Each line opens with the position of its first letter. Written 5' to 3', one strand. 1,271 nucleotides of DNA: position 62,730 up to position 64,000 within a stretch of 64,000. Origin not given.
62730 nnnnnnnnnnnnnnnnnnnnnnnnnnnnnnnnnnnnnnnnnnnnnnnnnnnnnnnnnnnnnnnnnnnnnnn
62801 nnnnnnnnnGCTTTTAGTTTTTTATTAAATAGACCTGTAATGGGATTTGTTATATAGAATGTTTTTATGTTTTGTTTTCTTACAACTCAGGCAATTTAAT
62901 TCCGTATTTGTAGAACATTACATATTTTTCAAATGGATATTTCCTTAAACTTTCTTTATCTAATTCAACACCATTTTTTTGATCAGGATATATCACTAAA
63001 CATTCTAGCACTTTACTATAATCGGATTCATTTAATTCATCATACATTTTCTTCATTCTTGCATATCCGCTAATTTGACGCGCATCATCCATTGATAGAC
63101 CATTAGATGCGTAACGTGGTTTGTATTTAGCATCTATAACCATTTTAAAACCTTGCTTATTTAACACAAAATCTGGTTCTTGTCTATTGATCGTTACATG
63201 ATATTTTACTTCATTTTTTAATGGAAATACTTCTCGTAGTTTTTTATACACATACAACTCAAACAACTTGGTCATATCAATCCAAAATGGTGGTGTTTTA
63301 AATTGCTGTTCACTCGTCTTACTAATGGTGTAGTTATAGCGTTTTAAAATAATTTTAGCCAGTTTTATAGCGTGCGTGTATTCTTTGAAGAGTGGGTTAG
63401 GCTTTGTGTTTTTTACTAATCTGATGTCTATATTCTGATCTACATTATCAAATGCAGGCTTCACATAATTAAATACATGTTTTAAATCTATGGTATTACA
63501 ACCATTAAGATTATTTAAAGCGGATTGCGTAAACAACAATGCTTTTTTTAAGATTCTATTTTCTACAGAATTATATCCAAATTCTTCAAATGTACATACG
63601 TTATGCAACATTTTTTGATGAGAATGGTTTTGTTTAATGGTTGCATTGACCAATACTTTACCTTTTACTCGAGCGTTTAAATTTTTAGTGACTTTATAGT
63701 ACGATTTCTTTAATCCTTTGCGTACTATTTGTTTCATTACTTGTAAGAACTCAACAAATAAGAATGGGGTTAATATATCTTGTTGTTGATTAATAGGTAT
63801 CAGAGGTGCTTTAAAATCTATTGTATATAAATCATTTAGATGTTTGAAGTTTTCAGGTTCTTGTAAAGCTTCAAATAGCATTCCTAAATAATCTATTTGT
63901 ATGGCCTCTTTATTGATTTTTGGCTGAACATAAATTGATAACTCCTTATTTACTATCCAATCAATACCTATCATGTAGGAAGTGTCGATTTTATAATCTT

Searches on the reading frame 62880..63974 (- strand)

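Call 79: search_protein_families(library=pfam, proteins=[window:62880-63974:-], max_evalue=0.001)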
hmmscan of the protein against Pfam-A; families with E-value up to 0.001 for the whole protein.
window:62880-63974:- (364 aa): 1 family
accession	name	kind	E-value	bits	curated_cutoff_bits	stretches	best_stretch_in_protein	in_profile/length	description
PF10117.15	McrBC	-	1.5e-33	116.6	23.9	1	13-307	17-306/318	McrBC 5-methylcytosine restriction system component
